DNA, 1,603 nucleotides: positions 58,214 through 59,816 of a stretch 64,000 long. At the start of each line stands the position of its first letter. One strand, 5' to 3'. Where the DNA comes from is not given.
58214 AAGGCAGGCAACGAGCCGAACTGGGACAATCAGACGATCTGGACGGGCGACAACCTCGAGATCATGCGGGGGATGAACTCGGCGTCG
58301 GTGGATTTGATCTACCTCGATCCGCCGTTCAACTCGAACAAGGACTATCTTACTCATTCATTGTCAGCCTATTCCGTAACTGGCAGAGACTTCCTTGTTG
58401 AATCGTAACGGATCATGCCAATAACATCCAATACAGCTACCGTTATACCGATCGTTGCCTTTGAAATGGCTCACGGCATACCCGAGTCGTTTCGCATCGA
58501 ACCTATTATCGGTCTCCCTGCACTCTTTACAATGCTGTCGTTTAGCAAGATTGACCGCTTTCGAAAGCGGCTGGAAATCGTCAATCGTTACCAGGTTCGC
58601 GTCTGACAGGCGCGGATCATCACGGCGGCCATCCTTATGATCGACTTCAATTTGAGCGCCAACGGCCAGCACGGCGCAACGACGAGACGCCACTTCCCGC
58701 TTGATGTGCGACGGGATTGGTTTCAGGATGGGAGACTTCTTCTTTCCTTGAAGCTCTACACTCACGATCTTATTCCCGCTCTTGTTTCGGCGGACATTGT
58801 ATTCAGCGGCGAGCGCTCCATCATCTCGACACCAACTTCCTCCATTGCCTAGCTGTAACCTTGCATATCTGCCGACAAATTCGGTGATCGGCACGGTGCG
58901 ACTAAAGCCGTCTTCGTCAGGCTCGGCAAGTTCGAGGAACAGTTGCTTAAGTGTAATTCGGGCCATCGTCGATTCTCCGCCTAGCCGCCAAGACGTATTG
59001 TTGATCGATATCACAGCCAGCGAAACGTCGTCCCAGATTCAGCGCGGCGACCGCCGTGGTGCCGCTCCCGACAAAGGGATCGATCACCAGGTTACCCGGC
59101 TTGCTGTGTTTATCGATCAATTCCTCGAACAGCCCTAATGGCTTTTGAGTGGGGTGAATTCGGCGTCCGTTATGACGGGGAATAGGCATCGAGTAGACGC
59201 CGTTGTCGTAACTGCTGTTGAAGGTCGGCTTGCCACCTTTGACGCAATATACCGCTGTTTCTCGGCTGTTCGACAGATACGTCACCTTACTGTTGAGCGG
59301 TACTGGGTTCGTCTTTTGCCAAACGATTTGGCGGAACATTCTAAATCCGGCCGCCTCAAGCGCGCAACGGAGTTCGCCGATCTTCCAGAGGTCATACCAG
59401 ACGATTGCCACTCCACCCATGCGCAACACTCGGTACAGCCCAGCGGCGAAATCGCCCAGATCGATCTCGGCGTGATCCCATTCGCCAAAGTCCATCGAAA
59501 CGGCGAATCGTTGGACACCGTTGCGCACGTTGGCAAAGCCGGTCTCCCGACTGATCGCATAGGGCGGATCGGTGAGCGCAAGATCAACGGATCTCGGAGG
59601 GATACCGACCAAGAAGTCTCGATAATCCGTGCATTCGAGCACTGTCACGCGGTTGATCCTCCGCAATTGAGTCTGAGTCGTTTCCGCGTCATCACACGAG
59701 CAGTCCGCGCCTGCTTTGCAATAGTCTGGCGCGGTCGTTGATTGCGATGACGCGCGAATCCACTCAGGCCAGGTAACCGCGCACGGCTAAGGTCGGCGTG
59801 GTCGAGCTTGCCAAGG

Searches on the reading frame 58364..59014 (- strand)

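Call 26: search_protein_families(library=pfam, proteins=[window:58364-59014:-], max_evalue=0.01)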
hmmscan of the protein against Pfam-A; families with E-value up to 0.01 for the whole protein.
window:58364-59014:- (216 aa): 1 family
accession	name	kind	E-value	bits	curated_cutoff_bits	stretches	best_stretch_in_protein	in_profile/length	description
PF05315.17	ICEA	-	3.1e-48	164.7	24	1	24-209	4-201/218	ICEA Protein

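Call 72: search_protein_families(library=padloc, proteins=[window:58364-59014:-], max_evalue=0.01)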
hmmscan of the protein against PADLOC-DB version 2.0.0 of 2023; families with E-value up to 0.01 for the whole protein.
window:58364-59014:- (216 aa): 0 families

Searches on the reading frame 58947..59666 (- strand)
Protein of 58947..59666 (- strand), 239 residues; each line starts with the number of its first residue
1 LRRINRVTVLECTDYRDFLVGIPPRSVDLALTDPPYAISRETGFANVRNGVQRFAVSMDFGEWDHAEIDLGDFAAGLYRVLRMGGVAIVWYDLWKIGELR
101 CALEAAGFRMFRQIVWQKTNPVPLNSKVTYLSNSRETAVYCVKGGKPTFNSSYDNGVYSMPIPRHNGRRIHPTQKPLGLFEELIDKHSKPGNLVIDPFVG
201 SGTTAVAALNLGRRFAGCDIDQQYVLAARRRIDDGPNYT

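Call 26: search_protein_families(library=pfam, proteins=[window:58947-59666:-], max_evalue=0.01)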
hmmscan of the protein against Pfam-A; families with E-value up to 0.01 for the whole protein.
window:58947-59666:- (239 aa): 4 families
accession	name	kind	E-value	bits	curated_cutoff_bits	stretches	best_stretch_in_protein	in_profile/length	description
PF01555.25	N6_N4_Mtase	-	1.8e-33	116.8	26.7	1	27-228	1-219/221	DNA methylase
PF02086.21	MethyltransfD12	-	3.4e-05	24.1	22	1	179-234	11-64/253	D12 class N6 adenine-specific DNA methyltransferase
PF06325.19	PrmA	-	0.00077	19.5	22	1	182-230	153-202/296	Ribosomal protein L11 methyltransferase (PrmA)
PF01170.24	UPF0020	-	0.0027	17.9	22.3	0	189-216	27-54/197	RMKL-like, methyltransferase domain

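Call 72: search_protein_families(library=padloc, proteins=[window:58947-59666:-], max_evalue=0.01)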
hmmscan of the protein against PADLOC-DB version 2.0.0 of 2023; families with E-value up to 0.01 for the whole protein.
window:58947-59666:- (239 aa): 68 families (the best 25 are shown)
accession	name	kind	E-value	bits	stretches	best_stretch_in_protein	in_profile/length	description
PDLC03371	MTase_II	-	3.4e-46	155.9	1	12-233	15-253/260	Type II methyltransferase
PDLC03216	MTase_II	-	9.4e-33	111.7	2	165-234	188-257/364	Type II methyltransferase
PDLC03228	MTase_II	-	2.3e-31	107.4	1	17-232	11-205/227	Type II methyltransferase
PDLC03738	oMTase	-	3.6e-29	99.6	2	165-234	198-267/376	orphan methyltransferase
PDLC03279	MTase_II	-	2.5e-27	93.4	1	26-232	377-584/587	Type II methyltransferase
PDLC03299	MTase_II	-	1.7e-25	88.1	2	165-234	190-259/296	Type II methyltransferase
PDLC03353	MTase_II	-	5.8e-22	76.5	1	16-232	17-250/260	Type II methyltransferase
PDLC03320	MTase_II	-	7.1e-22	75.9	1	164-233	206-275/289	Type II methyltransferase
PDLC03308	MTase_II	-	1.2e-21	75.2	1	25-232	188-395/419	Type II methyltransferase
PDLC03321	MTase_II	-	3.7e-21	73.5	1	20-231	26-241/245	Type II methyltransferase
PDLC03387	MTase_II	-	6.4e-21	72.8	1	101-233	133-276/289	Type II methyltransferase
PDLC03265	MTase_II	-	2.4e-19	68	2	170-234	266-330/333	Type II methyltransferase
PDLC03339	MTase_II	-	1e-18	65.3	1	163-234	202-273/399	Type II methyltransferase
PDLC03229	MTase_II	-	1.1e-18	65.3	1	20-232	192-400/436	Type II methyltransferase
PDLC03350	MTase_II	-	2e-18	64.9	1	157-234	221-297/312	Type II methyltransferase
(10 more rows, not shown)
